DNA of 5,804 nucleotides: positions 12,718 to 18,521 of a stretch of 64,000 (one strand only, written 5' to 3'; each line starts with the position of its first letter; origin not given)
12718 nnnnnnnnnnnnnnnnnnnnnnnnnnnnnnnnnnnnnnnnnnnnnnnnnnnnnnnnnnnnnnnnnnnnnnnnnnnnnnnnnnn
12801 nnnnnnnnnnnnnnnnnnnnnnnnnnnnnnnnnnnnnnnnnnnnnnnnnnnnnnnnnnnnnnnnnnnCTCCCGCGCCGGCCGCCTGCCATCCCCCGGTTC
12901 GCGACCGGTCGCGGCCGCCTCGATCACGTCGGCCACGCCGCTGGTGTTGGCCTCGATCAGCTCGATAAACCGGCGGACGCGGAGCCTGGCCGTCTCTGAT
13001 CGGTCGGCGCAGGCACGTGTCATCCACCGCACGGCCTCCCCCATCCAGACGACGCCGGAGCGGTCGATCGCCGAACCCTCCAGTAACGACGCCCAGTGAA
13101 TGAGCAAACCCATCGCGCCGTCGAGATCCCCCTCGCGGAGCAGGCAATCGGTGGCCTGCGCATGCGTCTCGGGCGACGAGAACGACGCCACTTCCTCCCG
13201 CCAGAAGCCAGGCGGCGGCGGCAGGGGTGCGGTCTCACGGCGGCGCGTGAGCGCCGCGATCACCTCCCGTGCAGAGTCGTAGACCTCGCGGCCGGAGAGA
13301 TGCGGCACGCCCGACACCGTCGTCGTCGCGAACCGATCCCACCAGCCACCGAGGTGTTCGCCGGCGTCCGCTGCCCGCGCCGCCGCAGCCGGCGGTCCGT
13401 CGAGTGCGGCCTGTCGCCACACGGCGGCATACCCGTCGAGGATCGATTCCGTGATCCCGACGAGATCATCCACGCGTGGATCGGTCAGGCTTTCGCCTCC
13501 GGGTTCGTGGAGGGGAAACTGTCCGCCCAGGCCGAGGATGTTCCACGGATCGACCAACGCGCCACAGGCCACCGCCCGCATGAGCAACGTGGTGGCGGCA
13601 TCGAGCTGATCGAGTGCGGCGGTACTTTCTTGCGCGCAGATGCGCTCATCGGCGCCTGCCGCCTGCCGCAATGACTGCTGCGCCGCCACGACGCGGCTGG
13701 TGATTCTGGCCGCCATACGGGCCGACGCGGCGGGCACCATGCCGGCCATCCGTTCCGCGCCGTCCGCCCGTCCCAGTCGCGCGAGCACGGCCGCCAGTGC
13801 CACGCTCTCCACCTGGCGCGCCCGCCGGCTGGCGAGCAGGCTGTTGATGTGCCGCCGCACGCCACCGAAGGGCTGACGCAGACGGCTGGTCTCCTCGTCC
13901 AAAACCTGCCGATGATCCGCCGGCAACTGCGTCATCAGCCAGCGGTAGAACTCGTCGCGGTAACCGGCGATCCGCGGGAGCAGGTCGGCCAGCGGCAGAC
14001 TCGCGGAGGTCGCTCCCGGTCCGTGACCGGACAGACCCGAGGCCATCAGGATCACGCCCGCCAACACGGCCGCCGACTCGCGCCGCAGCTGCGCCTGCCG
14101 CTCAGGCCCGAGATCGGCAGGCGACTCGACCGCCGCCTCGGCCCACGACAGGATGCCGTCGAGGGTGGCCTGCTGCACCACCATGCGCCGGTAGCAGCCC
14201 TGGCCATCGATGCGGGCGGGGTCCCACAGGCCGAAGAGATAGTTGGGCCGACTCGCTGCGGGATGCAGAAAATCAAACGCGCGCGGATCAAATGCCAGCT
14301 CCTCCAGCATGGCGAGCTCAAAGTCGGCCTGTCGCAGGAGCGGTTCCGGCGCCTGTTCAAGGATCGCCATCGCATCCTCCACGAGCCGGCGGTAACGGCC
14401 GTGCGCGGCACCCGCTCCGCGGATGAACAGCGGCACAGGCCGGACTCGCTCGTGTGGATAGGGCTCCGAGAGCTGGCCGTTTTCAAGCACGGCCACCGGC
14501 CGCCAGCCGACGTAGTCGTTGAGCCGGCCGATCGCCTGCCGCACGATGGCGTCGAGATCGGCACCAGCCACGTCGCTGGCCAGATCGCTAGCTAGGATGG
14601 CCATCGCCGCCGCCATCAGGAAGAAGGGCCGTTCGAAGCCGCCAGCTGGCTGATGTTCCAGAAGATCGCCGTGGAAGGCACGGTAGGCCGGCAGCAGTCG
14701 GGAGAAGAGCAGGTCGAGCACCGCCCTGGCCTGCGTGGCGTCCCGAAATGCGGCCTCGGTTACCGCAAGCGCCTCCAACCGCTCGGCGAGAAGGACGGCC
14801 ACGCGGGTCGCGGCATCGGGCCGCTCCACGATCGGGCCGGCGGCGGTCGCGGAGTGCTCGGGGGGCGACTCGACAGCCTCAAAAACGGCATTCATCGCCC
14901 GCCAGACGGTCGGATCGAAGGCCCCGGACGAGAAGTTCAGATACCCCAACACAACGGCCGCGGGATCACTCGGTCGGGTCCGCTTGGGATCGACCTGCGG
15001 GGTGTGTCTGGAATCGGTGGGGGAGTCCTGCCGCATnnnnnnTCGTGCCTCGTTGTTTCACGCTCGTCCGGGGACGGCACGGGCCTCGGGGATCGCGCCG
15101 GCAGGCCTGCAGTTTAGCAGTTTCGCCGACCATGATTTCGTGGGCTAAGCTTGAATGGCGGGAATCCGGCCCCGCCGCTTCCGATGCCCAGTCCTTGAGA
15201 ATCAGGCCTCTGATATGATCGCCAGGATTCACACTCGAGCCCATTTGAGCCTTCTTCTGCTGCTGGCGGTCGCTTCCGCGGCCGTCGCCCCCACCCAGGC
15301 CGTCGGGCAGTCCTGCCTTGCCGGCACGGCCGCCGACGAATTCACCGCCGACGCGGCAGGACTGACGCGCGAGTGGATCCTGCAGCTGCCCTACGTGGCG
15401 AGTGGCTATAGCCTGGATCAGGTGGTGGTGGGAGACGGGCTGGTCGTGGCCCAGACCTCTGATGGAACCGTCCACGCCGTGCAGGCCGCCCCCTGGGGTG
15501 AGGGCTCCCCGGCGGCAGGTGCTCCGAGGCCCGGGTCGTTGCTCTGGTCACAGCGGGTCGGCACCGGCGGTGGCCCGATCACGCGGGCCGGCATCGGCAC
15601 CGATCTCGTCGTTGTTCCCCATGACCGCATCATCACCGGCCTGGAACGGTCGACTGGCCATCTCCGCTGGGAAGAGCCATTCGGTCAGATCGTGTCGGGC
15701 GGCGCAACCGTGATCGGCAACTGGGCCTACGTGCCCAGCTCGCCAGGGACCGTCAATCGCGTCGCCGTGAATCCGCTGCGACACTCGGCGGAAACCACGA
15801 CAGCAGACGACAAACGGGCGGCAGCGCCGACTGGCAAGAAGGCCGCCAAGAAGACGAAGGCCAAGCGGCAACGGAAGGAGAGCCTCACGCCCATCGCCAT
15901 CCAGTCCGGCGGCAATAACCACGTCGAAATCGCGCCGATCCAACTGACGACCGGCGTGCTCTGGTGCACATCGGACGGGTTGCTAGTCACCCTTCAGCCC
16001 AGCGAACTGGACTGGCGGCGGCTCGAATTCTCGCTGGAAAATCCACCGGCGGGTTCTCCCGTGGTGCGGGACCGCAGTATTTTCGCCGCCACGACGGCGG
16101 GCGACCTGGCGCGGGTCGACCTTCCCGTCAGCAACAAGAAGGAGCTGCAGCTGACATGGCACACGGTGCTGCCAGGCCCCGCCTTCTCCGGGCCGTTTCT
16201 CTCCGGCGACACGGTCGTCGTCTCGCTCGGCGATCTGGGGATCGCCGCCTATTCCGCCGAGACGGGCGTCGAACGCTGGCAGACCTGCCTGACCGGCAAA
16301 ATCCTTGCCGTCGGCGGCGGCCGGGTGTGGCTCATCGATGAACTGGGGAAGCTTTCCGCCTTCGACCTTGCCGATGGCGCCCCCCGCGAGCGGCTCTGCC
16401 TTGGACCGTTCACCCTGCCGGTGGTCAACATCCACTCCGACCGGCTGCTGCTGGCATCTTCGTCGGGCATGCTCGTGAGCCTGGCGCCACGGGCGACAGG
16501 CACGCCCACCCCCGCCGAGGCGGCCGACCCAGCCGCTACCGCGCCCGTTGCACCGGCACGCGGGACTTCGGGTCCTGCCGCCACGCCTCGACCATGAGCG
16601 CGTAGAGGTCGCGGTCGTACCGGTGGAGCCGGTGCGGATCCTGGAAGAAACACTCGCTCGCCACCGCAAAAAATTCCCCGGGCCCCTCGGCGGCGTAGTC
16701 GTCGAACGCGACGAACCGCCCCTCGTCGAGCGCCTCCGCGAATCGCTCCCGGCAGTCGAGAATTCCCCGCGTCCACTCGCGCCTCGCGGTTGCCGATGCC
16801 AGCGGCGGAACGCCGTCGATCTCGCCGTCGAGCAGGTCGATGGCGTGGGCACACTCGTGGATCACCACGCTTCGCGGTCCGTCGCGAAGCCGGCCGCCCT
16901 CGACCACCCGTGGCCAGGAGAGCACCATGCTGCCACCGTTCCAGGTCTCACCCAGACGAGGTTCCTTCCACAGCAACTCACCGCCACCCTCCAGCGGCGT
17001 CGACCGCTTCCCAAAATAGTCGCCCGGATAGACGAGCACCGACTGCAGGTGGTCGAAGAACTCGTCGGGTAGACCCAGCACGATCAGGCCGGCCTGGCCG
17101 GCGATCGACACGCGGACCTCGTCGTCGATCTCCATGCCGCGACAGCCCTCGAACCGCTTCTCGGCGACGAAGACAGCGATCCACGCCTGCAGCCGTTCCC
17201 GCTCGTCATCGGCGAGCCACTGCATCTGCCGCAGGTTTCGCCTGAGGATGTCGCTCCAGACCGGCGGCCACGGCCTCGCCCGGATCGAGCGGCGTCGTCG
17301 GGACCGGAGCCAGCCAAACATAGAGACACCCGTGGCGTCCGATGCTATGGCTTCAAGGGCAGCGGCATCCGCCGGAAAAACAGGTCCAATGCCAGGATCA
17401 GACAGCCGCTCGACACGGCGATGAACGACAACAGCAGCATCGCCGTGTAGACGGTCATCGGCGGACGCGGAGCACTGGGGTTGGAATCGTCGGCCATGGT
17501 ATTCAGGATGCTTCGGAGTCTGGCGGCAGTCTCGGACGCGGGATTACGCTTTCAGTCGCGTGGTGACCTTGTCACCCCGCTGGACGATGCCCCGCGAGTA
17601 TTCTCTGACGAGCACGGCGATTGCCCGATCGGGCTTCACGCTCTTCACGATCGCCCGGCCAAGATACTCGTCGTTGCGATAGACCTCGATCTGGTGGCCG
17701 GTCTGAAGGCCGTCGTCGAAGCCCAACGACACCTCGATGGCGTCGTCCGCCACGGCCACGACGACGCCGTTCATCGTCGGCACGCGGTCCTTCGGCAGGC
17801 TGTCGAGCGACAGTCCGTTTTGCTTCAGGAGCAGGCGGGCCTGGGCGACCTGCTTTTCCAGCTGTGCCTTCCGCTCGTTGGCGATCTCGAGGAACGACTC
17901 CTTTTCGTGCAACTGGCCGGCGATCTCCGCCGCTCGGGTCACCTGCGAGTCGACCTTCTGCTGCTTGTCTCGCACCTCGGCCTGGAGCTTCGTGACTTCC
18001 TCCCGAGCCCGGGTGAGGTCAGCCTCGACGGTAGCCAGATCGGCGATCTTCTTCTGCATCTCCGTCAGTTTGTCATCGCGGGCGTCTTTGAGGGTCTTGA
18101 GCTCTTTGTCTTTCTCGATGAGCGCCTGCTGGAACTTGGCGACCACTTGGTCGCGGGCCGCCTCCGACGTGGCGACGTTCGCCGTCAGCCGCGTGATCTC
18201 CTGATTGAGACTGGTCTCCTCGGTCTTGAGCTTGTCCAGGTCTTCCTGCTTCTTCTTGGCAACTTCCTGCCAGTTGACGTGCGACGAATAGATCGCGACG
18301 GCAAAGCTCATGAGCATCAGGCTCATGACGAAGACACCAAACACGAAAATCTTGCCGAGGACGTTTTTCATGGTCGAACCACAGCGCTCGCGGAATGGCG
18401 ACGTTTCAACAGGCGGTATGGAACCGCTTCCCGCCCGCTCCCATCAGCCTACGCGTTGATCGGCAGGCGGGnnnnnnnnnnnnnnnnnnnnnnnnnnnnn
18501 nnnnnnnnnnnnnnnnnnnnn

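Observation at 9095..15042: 1392-aa orphan protein packed against lipA and a LipB-like protein that lacks the catalytic dyad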

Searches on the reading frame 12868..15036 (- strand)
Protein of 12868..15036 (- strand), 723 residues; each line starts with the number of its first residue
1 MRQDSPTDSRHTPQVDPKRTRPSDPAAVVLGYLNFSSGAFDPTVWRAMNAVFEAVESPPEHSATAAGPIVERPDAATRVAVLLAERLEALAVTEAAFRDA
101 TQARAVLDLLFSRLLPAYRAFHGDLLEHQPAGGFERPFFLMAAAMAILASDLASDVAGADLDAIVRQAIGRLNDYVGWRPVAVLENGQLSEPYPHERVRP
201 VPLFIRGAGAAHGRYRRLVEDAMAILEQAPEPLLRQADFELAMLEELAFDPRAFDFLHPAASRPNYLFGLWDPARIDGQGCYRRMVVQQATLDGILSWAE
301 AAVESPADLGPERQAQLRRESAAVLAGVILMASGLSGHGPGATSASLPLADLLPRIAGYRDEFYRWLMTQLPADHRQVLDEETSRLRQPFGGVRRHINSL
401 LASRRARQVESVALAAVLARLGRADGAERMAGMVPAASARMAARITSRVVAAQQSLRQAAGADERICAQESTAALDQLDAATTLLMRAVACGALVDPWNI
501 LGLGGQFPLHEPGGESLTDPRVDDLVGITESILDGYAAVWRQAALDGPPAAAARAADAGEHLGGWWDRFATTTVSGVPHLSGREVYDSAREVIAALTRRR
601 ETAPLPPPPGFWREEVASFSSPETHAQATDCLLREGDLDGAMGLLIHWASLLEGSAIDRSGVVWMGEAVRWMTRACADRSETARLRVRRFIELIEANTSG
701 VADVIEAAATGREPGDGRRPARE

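Call 52: predict_structure(alignment_id=A5)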
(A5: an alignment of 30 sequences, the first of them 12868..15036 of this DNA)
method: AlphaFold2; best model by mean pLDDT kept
length: 723 residues; sequences in the alignment: 30
mean_pLDDT: 78.1   pTM: 0.73
mean pLDDT of the five models: 78.1, 76.5, 76.2, 72.7, 66.3
residues with pLDDT >= 90: 197; 70-90: 355; 50-70: 82; < 50: 89
segments of 3 or more residues with pLDDT < 50: 1-21, 177-196, 260-262, 264-266, 497-516, 571-575, 711-714, 716-723
pLDDT, mean of each block of 10 residues (from residue 1): 36 42 83 90 92 79 57 90 96 90 94 90 73 82 90 70 87 58 35 56 89 89 95 89 88 54 55 76 83 86 86 90 91 74 65 80 92 90 80 80 73 86 89 77 92 90 87 96 84 55 38 48 81 94 88 94 78 55 87 90 84 85 85 87 89 77 86 84 82 74 53 46 36
secondary structure, 60 per line:
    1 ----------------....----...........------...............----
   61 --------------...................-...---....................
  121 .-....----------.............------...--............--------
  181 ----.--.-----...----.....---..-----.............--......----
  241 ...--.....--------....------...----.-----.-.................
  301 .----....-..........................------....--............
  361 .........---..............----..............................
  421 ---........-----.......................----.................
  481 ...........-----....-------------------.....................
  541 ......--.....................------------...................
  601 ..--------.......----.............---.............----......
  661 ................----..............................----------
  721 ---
elements in order (helices of 4 or more, strands of 3 or more residues): H17-20 H25-35 H42-56 H75-93 H101-121 H123-126 H137-149 H161-172 E201-205 H216-228 H231-236 E246-250 H259-262 E269-271 E284-288 H289-301 H306-309 H311-336 H343-346 H349-369 H373-386 H391-420 H424-431 H437-459 H464-491 H497-500 H520-546 H549-569 H582-602 H611-617 H622-634 H638-650 H655-676 H681-710

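Call 58: fold_search(model_id=the predicted structure, library=pdb)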
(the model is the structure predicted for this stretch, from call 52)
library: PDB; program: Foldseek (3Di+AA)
matches with E <= 10: 539; with E <= 0.001: 0
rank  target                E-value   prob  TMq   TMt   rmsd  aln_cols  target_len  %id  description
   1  8fgw_D                2.8e-01  0.13  0.12  0.09  28.5       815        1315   12  Human IFT-A complex structures provide molecular insights into ciliary transport (released 2023-02-22)
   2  9kzx_3c               3.0e-01  0.16  0.11  0.11  37.2       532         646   12  Cryo-EM structure of the HCV IRES-dependently initiated CMV-stalled 80S ribosome (rotated state) in complexed with eI (released 2025-12-03)
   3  9rwz_N                3.1e-01  0.06  0.08  0.08  28.7       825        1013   10  ZSWIM8-CUL3 complex bound to AGO2-miR-7-CYRANO (released 2026-03-18)
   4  7cun_G                3.3e-01  0.09  0.10  0.09  25.2       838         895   11  The structure of human Integrator-PP2A complex (released 2020-11-25)
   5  9qhc_A                3.4e-01  0.28  0.10  0.18  20.8       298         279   11  Crystal structure of 8-repeat CTPR protein with eliminated coordination sites (released 2025-10-22)
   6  8hmc_C                4.0e-01  0.16  0.15  0.16  22.3       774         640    8  base module state 1 of Tetrahymena IFT-A (released 2023-06-14)
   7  5dlq_A                4.0e-01  0.08  0.11  0.09  29.9       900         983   10  Crystal structure of RanGTP-Exportin 4-eIF5A complex (released 2016-06-22)
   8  5khr_O                4.1e-01  0.21  0.15  0.17  22.8       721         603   10  Model of human Anaphase-promoting complex/Cyclosome complex (APC15 deletion mutant) in complex with the E2 UBE2C/UBCH1 (released 2016-08-24)
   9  8c6j_S                4.1e-01  0.20  0.11  0.12  25.0       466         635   11  Human spliceosomal PM5 C* complex (released 2023-07-12)
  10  5dlq_B                4.5e-01  0.14  0.14  0.11  25.1       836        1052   10  Crystal structure of RanGTP-Exportin 4-eIF5A complex (released 2016-06-22)
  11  6lqq_RP               4.7e-01  0.08  0.10  0.05  28.6       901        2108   10  Cryo-EM structure of 90S small subunit preribosomes in transition states (State B) (released 2020-09-16)
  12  6lqp_RP               4.7e-01  0.08  0.10  0.05  28.6       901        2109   10  Cryo-EM structure of 90S small subunit preribosomes in transition states (State A) (released 2020-09-16)
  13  9hms_C                5.5e-01  0.10  0.14  0.11  20.5       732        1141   12  Cryo-EM structure of human separase bound to SCC1 (310-550 aa) and SA2 (released 2025-09-03)
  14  5cwm                  5.7e-01  0.41  0.10  0.26  18.2       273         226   19  Crystal structure of de novo designed helical repeat protein DHR64 (released 2015-12-16)
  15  5g05_O                5.7e-01  0.16  0.16  0.17  22.9       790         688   12  Cryo-EM structure of combined apo phosphorylated APC (released 2016-05-25)
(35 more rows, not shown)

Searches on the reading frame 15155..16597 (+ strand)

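Call 15: search_protein_families(library=pfam, proteins=[window:15155-16597:+], max_evalue=0.001)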
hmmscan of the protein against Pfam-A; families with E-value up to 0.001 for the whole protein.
window:15155-16597:+ (480 aa): 2 families
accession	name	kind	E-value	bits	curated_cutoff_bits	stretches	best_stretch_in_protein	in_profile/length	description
PF13360.13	PQQ_2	-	1.2e-13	51.7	27.6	1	287-412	17-142/233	Outer membrane protein assembly factor BamB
PF13570.13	Beta-prop_ACSF4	-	5.3e-09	36.3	133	1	261-383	97-216/329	Beta-alanine-activating enzyme, beta-propeller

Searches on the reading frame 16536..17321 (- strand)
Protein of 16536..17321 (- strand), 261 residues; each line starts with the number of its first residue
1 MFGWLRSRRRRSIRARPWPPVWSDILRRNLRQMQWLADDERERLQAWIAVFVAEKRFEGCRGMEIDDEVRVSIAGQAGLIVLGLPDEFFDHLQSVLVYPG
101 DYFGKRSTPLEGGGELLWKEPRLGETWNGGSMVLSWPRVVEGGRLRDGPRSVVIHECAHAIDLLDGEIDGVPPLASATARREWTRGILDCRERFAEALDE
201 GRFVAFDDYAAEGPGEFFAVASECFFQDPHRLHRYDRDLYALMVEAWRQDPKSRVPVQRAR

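Call 15: search_protein_families(library=pfam, proteins=[window:16536-17321:-], max_evalue=0.001)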
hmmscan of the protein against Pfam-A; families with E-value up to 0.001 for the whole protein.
window:16536-17321:- (261 aa): 1 family
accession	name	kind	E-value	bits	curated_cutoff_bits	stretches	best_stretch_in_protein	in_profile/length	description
PF06167.18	Peptidase_M90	-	7.8e-70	235.7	26.2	1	6-248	3-243/243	Glucose-regulated metallo-peptidase M90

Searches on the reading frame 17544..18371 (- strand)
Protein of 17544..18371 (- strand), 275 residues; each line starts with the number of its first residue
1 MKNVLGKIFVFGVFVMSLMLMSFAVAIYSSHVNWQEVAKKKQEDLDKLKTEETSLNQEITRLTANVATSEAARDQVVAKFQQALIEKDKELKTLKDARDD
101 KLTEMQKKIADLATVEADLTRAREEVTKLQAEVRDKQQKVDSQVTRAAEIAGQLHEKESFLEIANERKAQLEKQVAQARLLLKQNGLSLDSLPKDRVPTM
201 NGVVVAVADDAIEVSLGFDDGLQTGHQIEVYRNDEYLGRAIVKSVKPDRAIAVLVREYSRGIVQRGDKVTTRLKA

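Call 15: search_protein_families(library=pfam, proteins=[window:17544-18371:-], max_evalue=0.001)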
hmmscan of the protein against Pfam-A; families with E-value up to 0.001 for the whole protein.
window:17544-18371:- (275 aa): 1 family
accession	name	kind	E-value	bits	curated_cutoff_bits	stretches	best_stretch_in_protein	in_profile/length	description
PF19220.6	Rod_CreS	-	0.00055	19.5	100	1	37-179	186-317/359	Crescentin, rod domain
